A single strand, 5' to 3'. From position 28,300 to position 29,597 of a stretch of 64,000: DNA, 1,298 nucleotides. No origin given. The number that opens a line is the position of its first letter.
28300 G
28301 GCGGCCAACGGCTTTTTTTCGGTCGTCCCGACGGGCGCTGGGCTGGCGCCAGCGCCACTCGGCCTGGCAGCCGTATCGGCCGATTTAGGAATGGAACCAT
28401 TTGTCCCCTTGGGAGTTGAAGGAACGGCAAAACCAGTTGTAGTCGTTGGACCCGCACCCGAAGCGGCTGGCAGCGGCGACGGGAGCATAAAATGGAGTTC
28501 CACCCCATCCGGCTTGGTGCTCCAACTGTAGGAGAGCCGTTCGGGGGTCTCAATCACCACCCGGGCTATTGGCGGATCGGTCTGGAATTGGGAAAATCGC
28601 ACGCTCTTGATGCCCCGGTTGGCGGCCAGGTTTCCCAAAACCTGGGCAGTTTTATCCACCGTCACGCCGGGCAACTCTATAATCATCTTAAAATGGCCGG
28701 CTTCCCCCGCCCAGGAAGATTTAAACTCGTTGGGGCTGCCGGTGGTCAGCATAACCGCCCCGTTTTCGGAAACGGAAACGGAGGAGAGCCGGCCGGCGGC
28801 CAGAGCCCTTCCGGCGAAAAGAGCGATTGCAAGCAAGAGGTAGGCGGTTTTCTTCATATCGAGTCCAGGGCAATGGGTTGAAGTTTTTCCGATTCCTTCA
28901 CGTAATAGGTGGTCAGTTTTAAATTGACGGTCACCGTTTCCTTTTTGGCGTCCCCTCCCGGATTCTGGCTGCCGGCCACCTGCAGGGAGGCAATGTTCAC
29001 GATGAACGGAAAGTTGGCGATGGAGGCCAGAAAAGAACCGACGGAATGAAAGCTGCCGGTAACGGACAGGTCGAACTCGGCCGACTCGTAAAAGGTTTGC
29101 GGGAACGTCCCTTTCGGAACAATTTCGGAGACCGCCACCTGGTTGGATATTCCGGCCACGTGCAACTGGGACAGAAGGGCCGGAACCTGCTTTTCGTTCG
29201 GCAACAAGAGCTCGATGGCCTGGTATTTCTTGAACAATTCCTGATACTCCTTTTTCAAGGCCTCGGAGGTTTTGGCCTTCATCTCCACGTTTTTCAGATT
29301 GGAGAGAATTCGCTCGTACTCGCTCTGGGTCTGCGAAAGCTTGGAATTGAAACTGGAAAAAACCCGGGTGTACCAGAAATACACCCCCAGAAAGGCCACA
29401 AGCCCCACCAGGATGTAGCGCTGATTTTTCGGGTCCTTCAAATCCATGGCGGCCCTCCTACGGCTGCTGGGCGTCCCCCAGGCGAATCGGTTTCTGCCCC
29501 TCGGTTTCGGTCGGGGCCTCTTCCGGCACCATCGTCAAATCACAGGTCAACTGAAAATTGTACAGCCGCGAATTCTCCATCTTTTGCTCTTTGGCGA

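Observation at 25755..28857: AMIN domain sits on the PilP-like protein instead of the secretin; the two are bridged by a ~350-aa P/A/T/S-rich linker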

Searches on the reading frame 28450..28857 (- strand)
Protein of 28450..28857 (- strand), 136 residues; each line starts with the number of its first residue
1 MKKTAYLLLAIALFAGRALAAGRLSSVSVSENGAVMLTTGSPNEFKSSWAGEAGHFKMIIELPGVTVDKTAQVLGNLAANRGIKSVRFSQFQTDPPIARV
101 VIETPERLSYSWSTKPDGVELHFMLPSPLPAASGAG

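Call 5: search_protein_families(library=pfam, proteins=[window:28450-28857:-], max_evalue=10)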
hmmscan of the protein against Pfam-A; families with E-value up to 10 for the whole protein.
seq(136 aa): 2 families
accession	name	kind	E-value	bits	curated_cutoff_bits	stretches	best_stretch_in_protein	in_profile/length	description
PF11741.13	AMIN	-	0.0043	17.5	20.5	1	56-109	32-83/101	AMIN domain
PF17957.7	Big_7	-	0.024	15.7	24.1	1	64-115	11-59/70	Bacterial Ig domain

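Call 14: search_solved_structures(query=A2, max_evalue=10, show_alignments=3)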
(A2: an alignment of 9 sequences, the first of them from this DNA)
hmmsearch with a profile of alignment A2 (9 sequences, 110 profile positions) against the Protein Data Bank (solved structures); distinct sequences matched with E-value up to 10: 6.
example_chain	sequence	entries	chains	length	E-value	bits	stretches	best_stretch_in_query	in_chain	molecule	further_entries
4noc_A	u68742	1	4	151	0.43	13.6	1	42-108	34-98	Putative signal transduction protein with CBS domains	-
7ztq_A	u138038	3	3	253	0.77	12.8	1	21-64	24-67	Carotenoid-binding protein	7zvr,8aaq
7ztr_A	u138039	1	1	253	0.78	12.8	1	21-64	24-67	Carotenoid-binding protein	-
7zvq_A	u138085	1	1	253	0.78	12.8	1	21-64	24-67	Carotenoid-binding protein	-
7ztu_A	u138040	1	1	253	0.8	12.8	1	21-64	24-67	Carotenoid-binding protein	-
2pqn_B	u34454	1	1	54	1.3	12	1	57-90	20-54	Mitochondrial division protein 1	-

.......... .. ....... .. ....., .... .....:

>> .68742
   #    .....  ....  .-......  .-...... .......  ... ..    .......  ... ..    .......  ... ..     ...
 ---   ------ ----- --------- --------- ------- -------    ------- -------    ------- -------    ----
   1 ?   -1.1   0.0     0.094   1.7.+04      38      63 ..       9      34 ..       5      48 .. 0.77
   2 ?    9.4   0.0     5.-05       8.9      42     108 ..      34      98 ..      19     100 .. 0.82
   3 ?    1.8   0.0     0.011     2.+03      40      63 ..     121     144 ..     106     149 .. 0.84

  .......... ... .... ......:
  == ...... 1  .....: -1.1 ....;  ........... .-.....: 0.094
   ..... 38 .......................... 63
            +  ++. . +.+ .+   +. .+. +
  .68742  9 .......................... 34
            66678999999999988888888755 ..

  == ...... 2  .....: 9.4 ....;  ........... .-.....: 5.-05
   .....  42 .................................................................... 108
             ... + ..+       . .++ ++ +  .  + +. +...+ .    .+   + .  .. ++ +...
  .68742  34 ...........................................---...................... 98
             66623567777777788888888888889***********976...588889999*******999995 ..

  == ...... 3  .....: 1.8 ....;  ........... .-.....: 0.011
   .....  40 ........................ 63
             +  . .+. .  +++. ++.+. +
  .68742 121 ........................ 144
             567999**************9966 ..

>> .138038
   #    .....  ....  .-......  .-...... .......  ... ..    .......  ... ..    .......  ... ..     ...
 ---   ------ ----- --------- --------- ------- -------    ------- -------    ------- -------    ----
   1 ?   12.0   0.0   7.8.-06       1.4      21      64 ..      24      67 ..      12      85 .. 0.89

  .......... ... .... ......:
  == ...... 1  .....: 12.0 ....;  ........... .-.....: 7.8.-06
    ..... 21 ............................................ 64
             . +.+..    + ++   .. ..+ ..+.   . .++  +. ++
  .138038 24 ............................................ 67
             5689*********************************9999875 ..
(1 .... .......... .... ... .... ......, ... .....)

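Call 23: predict_structure(alignment_id=A2)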
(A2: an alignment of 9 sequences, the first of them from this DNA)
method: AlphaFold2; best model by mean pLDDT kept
length: 110 residues; sequences in the alignment: 9
mean_pLDDT: 91.1   pTM: 0.83
mean pLDDT of the five models: 91.1, 90.6, 89.2, 89.1, 87.8
residues with pLDDT >= 90: 82; 70-90: 25; 50-70: 3; < 50: 0
segments of 3 or more residues with pLDDT < 50: none
pLDDT, mean of each block of 10 residues (from residue 1): 92 93 91 93 94 87 92 93 94 94 80
secondary structure, 60 per line:
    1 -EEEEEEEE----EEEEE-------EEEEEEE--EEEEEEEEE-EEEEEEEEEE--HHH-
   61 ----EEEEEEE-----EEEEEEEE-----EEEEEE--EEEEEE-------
elements in order: E2-9 E14-18 E26-32 E35-43 E45-54 E65-71 E77-84 E90-95 E98-103

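Call 26: fold_search(model_id=the predicted structure, library=pdb)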
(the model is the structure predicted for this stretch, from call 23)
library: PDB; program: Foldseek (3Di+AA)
matches with E <= 10: 458; with E <= 0.001: 0
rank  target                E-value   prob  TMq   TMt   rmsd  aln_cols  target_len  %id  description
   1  4bin                  4.1e-03  1.00  0.64  0.23   3.7       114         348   15  Crystal structure of the E. coli N-acetylmuramoyl-L-alanine amidase AmiC (released 2013-08-21)
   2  3jc8_Qa               2.0e-02  1.00  0.68  0.20   4.1       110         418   18  Architectural model of the type IVa pilus machine in a piliated state (released 2016-03-16)
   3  9hv6                  2.9e-01  0.72  0.35  0.05   4.9        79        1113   16  CryoEM map of the large glutamate dehydrogenase composed of 180 kDa subunits from Mycobacterium smegmatis obtained in th (released 2026-01-14)
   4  7amv_A                3.0e-01  0.30  0.32  0.04  14.2       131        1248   10  Atomic structure of the poxvirus transcription pre-initiation complex in the initially melted state (released 2021-10-06)
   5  6rie_A                3.2e-01  0.41  0.34  0.04  12.6       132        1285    9  Structure of Vaccinia Virus DNA-dependent RNA polymerase co-transcriptional capping complex (released 2019-12-18)
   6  7aof_A                3.2e-01  0.30  0.31  0.04  13.3       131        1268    9  Atomic structure of the poxvirus transcription late pre-initiation complex (released 2021-10-06)
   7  4aqz_MODEL_1_A        5.0e-01  0.84  0.56  0.46   3.8       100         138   13  B2 domain of Neisseria meningitidis Pilus assembly protein PilQ (released 2012-10-17)
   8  7a1d_A                5.0e-01  0.60  0.36  0.05   4.8        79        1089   16  Cryo-EM map of the large glutamate dehydrogenase composed of 180 kDa subunits from Mycobacterium smegmatis (open confo (released 2021-06-09)
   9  6ric_A                5.0e-01  0.21  0.32  0.04  13.4       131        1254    8  Structure of the core Vaccinia Virus DNA-dependent RNA polymerase complex (released 2019-12-18)
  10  8rqk_A                5.6e-01  0.21  0.32  0.04  13.3       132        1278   11  Structure of the complete Vaccinia DNA-dependent RNA polymerase complex at 2.65A resolution (released 2025-01-29)
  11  4av2_A                6.7e-01  0.66  0.53  0.25   4.0        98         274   14  Single particle electron microscopy of PilQ dodecameric complexes from Neisseria meningitidis. (released 2012-10-17)
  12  6rfl_A                7.1e-01  0.20  0.33  0.04  13.3       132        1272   11  Structure of the complete Vaccinia DNA-dependent RNA polymerase complex (released 2019-12-11)
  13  7aoh_A                7.5e-01  0.16  0.34  0.04  13.9       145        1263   11  Atomic structure of the poxvirus late initially transcribing complex (released 2021-10-06)
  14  8p0j_A                7.9e-01  0.13  0.29  0.03  14.4       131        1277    8  Cryo EM map and model of the vaccinia RNA polymerase intermediate pre-initiation open promoter complex (released 2024-05-22)
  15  9exn_A                8.8e-01  0.16  0.31  0.04  14.6       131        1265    9  The vaccinia minimal RNA polymerase cryo EM structure at 1.9A resolution (released 2025-11-26)
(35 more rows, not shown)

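Call 29: search_protein_representatives(alignment_id=A2)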
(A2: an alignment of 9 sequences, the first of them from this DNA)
Query: 9 sequences, 110 profile positions. Proteins with E-value up to 0.001 (for the whole library): 27; up to 1e-10: 3; up to 1e-30: 2. The best 27 are listed.
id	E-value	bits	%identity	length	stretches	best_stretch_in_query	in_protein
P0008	2.4e-63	227.0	-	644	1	1-110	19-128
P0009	3.0e-56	204.1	-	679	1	1-110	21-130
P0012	9.7e-11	57.6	-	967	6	30-62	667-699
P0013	2.0e-10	56.6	-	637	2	13-106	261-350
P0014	4.8e-10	55.4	-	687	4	5-92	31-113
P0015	1.7e-08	50.4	-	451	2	51-102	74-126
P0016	2.3e-07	46.8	-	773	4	14-42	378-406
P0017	4.1e-07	46.0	-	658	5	73-105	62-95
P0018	2.2e-06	43.6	-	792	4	36-96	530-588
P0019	2.4e-06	43.4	-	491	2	58-91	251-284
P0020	2.4e-05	40.2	-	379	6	76-99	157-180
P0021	2.7e-05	40.1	-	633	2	60-98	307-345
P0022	2.9e-05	40.0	-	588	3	10-93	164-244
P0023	4.6e-05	39.3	-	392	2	34-93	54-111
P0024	8.2e-05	38.5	-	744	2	24-90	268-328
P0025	9.5e-05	38.3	-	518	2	5-91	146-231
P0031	3.5e-04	36.5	-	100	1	11-91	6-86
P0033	5.8e-04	35.8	-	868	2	33-108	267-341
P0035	6.3e-04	35.7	-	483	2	57-92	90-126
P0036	6.9e-04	35.5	-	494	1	24-90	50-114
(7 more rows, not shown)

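Call 32: search_protein_families(library=pfam, proteins=[P0013, P0014, P0015, P0023, P0025, P0031, P0033, P0036, P0022, P0035], max_evalue=0.001)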
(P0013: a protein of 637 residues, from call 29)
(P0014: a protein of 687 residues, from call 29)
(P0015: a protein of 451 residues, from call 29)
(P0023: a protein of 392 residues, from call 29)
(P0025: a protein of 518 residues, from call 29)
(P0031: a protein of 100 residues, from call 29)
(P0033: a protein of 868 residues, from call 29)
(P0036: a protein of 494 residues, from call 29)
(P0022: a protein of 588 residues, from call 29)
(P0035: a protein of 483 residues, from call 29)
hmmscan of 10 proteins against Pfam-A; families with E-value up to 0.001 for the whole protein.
P0013 (637 aa): 4 families
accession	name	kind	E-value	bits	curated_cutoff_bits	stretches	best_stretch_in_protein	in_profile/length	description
PF01520.23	Amidase_3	-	7.8e-52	176.3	27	1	460-631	1-173/174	N-acetylmuramoyl-L-alanine amidase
PF07833.16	Cu_amine_oxidN1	-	4.6e-40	136.4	24.2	1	32-139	1-108/108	Copper amine oxidase N-terminal domain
PF11741.13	AMIN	-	1.4e-29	102.5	20.5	2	258-338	8-88/101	AMIN domain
PF24837.1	AMIN-like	-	3.4e-06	27.6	27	0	246-288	85-127/129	AMIN-like domain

P0014 (687 aa): 2 families
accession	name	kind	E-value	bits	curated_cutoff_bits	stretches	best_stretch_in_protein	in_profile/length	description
PF11741.13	AMIN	-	5.8e-41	139.1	20.5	4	37-116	10-93/101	AMIN domain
PF05036.18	SPOR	-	5e-15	56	21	1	616-684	4-74/76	SPOR domain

P0015 (451 aa): 1 family
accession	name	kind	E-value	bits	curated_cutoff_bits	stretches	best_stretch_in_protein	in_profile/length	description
PF11741.13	AMIN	-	4.2e-28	97.8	20.5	2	37-127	7-101/101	AMIN domain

P0023 (392 aa): 3 families
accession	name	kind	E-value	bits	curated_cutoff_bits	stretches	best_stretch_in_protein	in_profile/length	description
PF03958.22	Secretin_N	-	3e-09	37.4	28.2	1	259-314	3-68/69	Bacterial type II/III secretion system short domain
PF11741.13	AMIN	-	1e-07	32.4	20.5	1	37-114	13-94/101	AMIN domain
PF21305.2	type_II_gspD_N0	-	2.5e-05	24.5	27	1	177-223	2-49/71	GspD-like, N0 domain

P0025 (518 aa): 2 families
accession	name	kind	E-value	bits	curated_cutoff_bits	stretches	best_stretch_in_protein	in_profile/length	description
PF01520.23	Amidase_3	-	1.9e-49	168.5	27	1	255-425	1-173/174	N-acetylmuramoyl-L-alanine amidase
PF11741.13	AMIN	-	1.4e-20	73.7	20.5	2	53-134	15-98/101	AMIN domain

P0031 (100 aa): 1 family
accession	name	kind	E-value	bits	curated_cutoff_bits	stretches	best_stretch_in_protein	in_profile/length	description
PF11741.13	AMIN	-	6.7e-11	42.6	20.5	1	3-88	4-90/101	AMIN domain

P0033 (868 aa): 5 families
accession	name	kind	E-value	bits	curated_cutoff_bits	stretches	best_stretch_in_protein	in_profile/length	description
PF00263.26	Secretin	-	2.8e-43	147.9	27.5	1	709-867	1-169/169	Bacterial type II and III secretion system protein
PF11741.13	AMIN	-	2.5e-13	50.4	20.5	1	240-334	2-97/101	AMIN domain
PF07660.19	STN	-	1e-11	44.8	28.4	1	491-538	1-51/52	Secretin and TonB N terminus short domain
PF21305.2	type_II_gspD_N0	-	4.8e-10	39.6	27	1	472-536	2-71/71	GspD-like, N0 domain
PF03958.22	Secretin_N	-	7.8e-09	36.1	28.2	1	568-625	5-69/69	Bacterial type II/III secretion system short domain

P0036 (494 aa): 3 families
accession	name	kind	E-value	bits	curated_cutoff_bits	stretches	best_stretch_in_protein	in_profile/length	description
PF01520.23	Amidase_3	-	5.8e-58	196.2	27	1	315-483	1-173/174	N-acetylmuramoyl-L-alanine amidase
PF11741.13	AMIN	-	8.1e-23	80.9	20.5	2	33-121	3-93/101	AMIN domain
PF24837.1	AMIN-like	-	0.00045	20.7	27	0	149-211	62-126/129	AMIN-like domain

P0022 (588 aa): 2 families
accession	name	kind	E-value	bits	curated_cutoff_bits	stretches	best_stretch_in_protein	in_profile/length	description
PF01520.23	Amidase_3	-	1.2e-54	185.4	27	1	414-583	1-173/174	N-acetylmuramoyl-L-alanine amidase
PF11741.13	AMIN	-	1.6e-28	99.1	20.5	2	28-125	4-101/101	AMIN domain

P0035 (483 aa): 1 family
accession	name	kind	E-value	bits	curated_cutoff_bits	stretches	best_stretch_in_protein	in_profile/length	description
PF11741.13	AMIN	-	2.5e-20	72.9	20.5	2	48-122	9-85/101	AMIN domain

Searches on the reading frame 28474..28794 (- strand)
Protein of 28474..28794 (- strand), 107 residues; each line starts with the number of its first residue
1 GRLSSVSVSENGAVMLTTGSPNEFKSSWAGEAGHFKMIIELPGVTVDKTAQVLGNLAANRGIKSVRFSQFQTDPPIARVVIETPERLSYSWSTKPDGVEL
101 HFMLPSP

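Call 10: find_homologous_proteins(query=window:28474-28794:-, max_evalue=0.01)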
Query seq(107 aa): 3 candidates shared short words with the query, none scored E <= 0.01.

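Call 67: search_solved_structures(query=A8, max_evalue=1, show_alignments=2)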
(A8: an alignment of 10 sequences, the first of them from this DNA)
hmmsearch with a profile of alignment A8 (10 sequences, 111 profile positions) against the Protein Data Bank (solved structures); distinct sequences matched with E-value up to 1: 4.
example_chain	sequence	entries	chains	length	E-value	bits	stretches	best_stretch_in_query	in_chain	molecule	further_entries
3jc8_Qa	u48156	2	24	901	1.4e-06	31.2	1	3-106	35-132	PilQ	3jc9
4bin_A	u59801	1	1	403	1.5e-05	27.9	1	3-92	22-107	N-ACETYLMURAMOYL-L-ALANINE AMIDASE AMIC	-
8es5_A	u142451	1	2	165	0.18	14.7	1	39-90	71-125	Activator of HSP90 ATPase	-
8a3w_H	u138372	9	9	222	0.85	12.6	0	26-75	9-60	Putative 60S ribosomal protein L13a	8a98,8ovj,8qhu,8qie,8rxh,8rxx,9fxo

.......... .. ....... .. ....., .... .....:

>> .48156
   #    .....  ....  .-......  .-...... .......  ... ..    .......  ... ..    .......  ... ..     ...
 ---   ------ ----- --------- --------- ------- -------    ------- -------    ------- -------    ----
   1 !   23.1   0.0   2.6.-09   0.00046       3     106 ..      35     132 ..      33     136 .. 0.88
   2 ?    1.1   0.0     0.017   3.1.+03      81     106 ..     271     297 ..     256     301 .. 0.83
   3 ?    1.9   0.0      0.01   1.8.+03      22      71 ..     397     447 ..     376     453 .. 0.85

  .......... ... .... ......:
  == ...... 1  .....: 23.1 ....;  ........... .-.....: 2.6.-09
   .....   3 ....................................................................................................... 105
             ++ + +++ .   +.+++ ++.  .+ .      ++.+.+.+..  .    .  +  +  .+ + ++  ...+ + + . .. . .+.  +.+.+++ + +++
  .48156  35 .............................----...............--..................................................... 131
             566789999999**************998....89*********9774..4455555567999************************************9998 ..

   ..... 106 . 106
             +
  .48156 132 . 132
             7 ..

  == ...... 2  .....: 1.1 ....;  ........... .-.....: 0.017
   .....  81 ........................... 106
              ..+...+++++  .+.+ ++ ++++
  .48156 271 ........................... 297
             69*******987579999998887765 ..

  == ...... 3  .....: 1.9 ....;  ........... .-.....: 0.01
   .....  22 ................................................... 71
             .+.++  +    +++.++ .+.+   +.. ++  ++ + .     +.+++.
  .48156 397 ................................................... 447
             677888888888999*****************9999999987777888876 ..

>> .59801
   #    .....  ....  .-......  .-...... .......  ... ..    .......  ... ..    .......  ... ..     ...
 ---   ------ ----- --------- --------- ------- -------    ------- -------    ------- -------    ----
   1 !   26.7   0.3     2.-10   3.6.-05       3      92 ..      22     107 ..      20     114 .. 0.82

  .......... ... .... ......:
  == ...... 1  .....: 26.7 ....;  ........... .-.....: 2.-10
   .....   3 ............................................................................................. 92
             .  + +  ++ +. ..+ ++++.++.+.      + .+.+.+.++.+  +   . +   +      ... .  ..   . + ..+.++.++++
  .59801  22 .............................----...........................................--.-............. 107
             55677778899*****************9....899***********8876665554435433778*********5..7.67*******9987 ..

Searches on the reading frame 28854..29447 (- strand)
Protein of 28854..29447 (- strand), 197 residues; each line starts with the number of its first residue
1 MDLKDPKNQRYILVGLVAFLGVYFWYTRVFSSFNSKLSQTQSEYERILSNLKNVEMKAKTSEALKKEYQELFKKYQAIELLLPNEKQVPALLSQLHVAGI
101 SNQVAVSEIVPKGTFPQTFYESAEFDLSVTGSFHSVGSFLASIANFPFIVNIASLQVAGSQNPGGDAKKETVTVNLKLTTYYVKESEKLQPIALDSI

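Call 3: search_protein_families(library=pfam, proteins=[window:28854-29447:-], max_evalue=1)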
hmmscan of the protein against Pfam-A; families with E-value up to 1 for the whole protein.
window:28854-29447:- (197 aa): 3 families
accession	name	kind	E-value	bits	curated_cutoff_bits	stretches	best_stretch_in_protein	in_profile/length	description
PF04350.18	PilO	-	5e-25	88.8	22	1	37-183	1-143/145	Pilus assembly protein, PilO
PF04612.17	T2SSM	-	0.00057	20.6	27.8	1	10-70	16-76/160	Type II secretion system (T2SS), protein M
PF04896.17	AmoC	-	0.062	13.1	26.7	1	6-60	17-70/245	Ammonia monooxygenase/methane monooxygenase, subunit C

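Call 4: search_protein_families(library=ncbifam, proteins=[window:28854-29447:-], max_evalue=1)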
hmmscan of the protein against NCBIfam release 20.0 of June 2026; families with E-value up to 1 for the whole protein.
window:28854-29447:- (197 aa): 3 families
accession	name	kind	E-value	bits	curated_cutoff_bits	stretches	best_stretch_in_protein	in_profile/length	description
NF040576.1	T2SS_GspM_XpsM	equivalog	0.00024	20.8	60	1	14-181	5-177/180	type II secretion system protein GspM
TIGR03078.1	CH4_NH3mon_ox_C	equivalog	0.021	14.3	280.6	1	5-62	5-61/231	methane monooxygenase/ammonia monooxygenase subunit C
TIGR01544.1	HAD-SF-IE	hypoth_equivalog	0.034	13.3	256.95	1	26-83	28-88/283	HAD-IE family hydrolase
